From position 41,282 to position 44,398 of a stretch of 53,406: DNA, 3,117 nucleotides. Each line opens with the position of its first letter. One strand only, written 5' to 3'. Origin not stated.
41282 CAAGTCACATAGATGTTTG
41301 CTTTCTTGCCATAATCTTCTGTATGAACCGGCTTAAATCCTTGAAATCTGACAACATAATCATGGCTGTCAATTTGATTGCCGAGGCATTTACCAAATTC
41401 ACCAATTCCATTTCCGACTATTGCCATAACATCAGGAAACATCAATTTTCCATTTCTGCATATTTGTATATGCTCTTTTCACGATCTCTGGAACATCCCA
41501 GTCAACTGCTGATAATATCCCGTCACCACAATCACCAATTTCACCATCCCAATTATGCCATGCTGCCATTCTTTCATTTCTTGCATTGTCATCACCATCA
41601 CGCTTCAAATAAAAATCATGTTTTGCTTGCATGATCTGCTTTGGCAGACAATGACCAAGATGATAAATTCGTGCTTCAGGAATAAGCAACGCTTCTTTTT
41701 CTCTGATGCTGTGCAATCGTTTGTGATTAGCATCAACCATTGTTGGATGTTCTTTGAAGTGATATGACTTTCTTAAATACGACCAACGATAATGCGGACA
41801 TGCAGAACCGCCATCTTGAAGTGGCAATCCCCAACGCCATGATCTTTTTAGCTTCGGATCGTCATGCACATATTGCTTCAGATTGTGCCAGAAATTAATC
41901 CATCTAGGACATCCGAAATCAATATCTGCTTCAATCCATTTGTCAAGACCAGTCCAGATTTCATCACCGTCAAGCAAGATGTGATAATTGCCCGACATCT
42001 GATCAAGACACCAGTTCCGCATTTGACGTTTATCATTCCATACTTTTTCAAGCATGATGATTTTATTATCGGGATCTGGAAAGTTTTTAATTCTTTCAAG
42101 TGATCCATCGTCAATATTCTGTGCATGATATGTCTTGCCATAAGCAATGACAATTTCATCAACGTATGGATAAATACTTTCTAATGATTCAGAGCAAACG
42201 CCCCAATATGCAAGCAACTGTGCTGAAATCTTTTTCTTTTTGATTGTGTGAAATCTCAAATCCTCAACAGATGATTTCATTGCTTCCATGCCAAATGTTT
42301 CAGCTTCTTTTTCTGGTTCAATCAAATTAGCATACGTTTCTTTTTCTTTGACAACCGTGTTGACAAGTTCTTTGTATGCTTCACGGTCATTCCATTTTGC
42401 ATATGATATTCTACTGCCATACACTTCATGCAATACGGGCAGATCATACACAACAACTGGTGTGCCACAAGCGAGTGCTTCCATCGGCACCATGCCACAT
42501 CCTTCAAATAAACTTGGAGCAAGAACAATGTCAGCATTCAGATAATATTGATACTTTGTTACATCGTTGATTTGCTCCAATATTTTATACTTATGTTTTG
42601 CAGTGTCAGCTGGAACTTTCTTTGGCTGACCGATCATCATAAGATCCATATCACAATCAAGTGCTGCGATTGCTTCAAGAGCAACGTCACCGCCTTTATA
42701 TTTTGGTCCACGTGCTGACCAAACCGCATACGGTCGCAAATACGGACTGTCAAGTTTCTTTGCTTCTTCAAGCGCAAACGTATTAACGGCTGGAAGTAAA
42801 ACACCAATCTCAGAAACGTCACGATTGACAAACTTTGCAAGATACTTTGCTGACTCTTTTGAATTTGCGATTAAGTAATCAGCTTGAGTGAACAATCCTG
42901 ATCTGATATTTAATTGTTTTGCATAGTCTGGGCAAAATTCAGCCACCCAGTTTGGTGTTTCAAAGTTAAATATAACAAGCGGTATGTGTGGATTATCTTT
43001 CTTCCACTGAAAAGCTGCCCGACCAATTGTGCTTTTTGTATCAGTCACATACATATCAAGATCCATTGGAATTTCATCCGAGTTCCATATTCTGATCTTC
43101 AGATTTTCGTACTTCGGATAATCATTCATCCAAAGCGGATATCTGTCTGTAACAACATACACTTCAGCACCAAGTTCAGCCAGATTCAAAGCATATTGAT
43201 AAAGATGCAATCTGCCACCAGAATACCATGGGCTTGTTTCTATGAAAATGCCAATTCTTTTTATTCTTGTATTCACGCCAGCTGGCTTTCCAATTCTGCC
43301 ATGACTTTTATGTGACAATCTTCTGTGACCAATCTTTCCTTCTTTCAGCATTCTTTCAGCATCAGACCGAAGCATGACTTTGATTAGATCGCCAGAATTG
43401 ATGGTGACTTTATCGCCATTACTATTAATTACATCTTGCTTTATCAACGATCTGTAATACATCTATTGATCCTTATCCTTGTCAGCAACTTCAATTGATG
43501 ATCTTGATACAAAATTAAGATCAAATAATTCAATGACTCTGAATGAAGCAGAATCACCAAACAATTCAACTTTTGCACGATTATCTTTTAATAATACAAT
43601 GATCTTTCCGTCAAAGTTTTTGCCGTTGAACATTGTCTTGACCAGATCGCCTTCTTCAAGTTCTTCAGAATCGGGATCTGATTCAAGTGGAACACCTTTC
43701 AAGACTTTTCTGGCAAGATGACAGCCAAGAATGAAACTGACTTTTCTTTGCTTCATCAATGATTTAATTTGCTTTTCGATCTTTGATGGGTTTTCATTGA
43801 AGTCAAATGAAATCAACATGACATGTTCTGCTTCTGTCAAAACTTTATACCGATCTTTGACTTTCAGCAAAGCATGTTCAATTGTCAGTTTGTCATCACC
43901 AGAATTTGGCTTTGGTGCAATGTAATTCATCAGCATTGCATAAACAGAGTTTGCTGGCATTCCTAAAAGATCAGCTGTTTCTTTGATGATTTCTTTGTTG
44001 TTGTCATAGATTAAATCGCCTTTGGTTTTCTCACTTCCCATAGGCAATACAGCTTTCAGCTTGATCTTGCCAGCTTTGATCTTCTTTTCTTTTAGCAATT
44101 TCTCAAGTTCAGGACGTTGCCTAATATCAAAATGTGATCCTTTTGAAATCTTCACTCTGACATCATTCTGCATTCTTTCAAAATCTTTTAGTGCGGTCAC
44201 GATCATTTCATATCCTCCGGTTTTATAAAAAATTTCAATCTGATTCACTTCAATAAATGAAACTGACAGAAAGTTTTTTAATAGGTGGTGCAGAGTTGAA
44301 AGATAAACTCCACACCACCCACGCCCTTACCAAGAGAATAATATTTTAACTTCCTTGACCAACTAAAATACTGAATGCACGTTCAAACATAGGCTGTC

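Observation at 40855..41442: Small phage protein carrying all four GT29 sialyltransferase motifs in order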

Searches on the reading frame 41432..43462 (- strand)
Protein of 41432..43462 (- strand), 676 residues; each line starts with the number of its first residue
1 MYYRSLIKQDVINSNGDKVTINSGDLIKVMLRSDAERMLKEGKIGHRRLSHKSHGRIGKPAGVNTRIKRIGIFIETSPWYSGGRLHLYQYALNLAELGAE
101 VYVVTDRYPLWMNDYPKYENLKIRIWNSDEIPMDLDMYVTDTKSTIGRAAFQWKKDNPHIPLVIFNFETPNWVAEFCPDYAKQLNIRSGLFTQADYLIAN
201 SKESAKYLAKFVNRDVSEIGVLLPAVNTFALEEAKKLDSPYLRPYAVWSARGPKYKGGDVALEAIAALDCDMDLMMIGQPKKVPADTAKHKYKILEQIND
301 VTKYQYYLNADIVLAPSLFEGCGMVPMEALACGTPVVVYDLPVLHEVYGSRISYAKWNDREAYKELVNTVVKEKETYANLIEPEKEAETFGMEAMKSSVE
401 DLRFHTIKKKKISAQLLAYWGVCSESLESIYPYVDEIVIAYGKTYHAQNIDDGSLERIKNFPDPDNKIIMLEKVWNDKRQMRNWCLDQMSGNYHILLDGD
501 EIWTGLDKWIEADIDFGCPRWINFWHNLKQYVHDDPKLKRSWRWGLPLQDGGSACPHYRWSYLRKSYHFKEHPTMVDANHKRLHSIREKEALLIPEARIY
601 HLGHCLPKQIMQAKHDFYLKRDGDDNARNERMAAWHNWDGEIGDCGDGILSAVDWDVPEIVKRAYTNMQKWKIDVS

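Call 3: search_protein_families(library=pfam, proteins=[window:41432-43462:-], max_evalue=1)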
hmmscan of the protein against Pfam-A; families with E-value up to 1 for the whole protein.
window:41432-43462:- (676 aa): 7 families
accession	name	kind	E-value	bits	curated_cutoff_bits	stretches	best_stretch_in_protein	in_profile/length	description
PF00534.26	Glycos_transf_1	-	7.8e-19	68.3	26.4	1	235-383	7-168/172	Glycosyl transferases group 1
PF13692.12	Glyco_trans_1_4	-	1.3e-14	55.1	27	1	245-349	3-118/142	Glycosyl transferases group 1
PF20706.3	GT4-conflict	-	2.9e-07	30.3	26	1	245-338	199-310/385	Family 4 Glycosyltransferase in conflict systems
PF13439.12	Glyco_transf_4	-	0.00062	20.3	28.5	1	82-227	3-167/170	Glycosyltransferase Family 4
PF00535.33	Glycos_transf_2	-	0.037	14.4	23.3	1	451-504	34-92/168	Glycosyl transferase family 2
PF13524.12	Glyco_trans_1_2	-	0.051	14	25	1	291-376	28-117/144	Glycosyl transferase-like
PF23211.1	LRR_LRWD1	-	0.16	12.1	28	1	337-405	107-175/190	Leucine-rich repeat and WD repeat-containing protein 1, LRR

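Call 6: search_protein_families(library=phrogs, proteins=[window:41432-43462:-], max_evalue=0.001)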
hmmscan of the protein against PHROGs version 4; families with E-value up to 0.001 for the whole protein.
window:41432-43462:- (676 aa): 3 families
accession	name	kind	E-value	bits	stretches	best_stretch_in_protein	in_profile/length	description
phrog_2170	-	moron, auxiliary metabolic gene and host takeover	2.7e-18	67.2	1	95-364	30-312/374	glycosyltransferase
phrog_26352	-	unknown function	3.5e-10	40.3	1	256-378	183-306/346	-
phrog_4356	-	moron, auxiliary metabolic gene and host takeover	1e-07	32.5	1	297-371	181-250/307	glycosyltransferase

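Call 16: search_protein_families(library=ncbifam, proteins=[window:41432-43462:-], max_evalue=0.01)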
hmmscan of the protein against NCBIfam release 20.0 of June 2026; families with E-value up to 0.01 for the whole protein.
window:41432-43462:- (676 aa): 26 families (the best 25 are shown)
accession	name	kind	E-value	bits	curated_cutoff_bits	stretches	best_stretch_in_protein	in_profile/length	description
TIGR04047.1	MSMEG_0565_glyc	hypoth_equivalog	2e-09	37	259.85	1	298-365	265-330/373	MSMEG_0565 family glycosyltransferase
NF050063.1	ProtGlycPglJ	equivalog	2.9e-09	36.6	500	1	189-340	140-296/363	N-acetylgalactosamine-N,N'-diacetylbacillosaminyl-diphospho-undecaprenol 4-alpha-N-acetylgalactosaminyltransferase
TIGR03449.1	mycothiol_MshA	equivalog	5.2e-09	35.5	462.5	1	190-400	161-397/406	D-inositol-3-phosphate glycosyltransferase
TIGR02149.1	glgA_Coryne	subfamily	3e-07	29.9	302.4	1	294-412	257-384/391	glycogen synthase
NF053787.1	GlcN_PG_synth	equivalog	4.2e-07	29.1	480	1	237-369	191-322/361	N-acetylglucosaminyl phosphatidylglycerol synthase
NF053513.1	Gtran_IagA_BgsA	equivalog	5.8e-07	28.8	460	1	306-375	232-301/333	LTA glycolipid anchor biosynthesis glycosyltransferase, IagA/BgsA family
TIGR02095.1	glgA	subfamily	7.2e-07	28.2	328.45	1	230-339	281-398/477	glycogen/starch synthase, ADP-glucose type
NF049987.1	DaglGlyslTfaseDgs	equivalog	7.8e-07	28.3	500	1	306-376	228-298/332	processive diacylglycerol alpha-glucosyltransferase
TIGR03999.1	thiol_BshA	equivalog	3e-06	26.4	273.7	1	271-383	229-348/375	N-acetyl-alpha-D-glucosaminyl L-malate synthase BshA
NF041010.1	glycosy_Agl16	equivalog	4.3e-06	25.8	575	1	215-347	154-292/352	glycosylation protein Agl16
NF047684.1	TeichurnBiosyTuaC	equivalog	8.4e-06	24.9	550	1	219-354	192-334/391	teichuronic acid biosynthesis protein TuaC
TIGR04157.1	glyco_rSAM_CFB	subfamily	5.3e-05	22.4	400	1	298-408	289-399/406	TIGR04157 family glycosyltransferase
NF038295.1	EPS_HpsP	equivalog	0.00015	20.9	550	1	291-376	269-355/388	hormogonium polysaccharide biosynthesis glycosyltransferase HpsP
NF041101.1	manno_glu_gly_synth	equivalog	0.0003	19.6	640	1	301-370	311-381/431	mannosylglucosylglycerate synthase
NF041876.1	EPS_EpsE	equivalog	0.00032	20.1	400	1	291-345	277-331/389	exopolysaccharide biosynthesis GT4 family glycosyltransferase EpsE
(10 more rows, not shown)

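Call 78: search_dna_similar(query=window:41432-43462:-, collection=phages, mode=protein, max_evalue=0.00001, max_rows=15)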
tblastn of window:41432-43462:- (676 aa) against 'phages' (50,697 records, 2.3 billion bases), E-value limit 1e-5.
No match.

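Call 97: search_solved_structures(query=window:41432-43462:-, max_evalue=0.01)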
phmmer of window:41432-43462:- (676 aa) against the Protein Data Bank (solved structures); distinct sequences matched with E-value up to 0.01: 8.
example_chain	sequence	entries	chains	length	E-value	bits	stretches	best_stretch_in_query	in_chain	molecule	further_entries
6kih_A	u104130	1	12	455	2.3e-05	26.1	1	183-338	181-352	Tll1590 protein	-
3c48_A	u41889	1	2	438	2.4e-05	26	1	190-404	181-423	Predicted glycosyltransferases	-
3c4q_A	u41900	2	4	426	2.5e-05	26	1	190-405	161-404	Predicted glycosyltransferases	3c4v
2gej_A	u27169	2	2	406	0.00035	22.2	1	263-347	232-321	PHOSPHATIDYLINOSITOL MANNOSYLTRANSFERASE (PimA)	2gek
4n9w_A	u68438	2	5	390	0.00037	22.1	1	263-347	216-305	GDP-mannose-dependent alpha-(1-2)-phosphatidylinositol mannosyltransferase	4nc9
6tvp_A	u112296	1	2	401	0.0019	19.8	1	310-381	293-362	Alpha-maltose-1-phosphate synthase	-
3vue_A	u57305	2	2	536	0.0039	18.7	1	223-337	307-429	Granule-bound starch synthase 1, chloroplastic/amyloplastic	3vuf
6gnf_A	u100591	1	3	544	0.0094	17.4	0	251-339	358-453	Glycogen synthase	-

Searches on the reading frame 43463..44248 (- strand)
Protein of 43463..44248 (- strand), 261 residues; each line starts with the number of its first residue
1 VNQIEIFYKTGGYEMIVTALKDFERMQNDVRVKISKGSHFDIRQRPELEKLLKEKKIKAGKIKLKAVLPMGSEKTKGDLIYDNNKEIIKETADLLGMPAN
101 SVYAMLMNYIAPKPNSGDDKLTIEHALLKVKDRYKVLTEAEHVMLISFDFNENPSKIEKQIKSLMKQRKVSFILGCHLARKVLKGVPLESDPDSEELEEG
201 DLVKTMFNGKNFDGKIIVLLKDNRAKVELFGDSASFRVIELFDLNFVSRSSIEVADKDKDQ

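Call 3: search_protein_families(library=pfam, proteins=[window:43463-44248:-], max_evalue=1)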
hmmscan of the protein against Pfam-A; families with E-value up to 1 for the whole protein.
window:43463-44248:- (261 aa): 1 family
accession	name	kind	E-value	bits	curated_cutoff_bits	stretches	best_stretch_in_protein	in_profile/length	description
PF02875.26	Mur_ligase_C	-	0.038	15.3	28.4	1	133-180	2-50/127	Mur ligase, glutamate ligase domain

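Call 6: search_protein_families(library=phrogs, proteins=[window:43463-44248:-], max_evalue=0.001)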
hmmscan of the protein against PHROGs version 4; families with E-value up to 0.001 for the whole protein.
window:43463-44248:- (261 aa): 0 families

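Call 16: search_protein_families(library=ncbifam, proteins=[window:43463-44248:-], max_evalue=0.01)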
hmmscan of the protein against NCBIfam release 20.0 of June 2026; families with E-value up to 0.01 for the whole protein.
window:43463-44248:- (261 aa): 0 families

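Call 88: search_solved_structures(query=window:43463-44206:-, max_evalue=1)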
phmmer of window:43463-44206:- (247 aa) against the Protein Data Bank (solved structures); distinct sequences matched with E-value up to 1: 0.
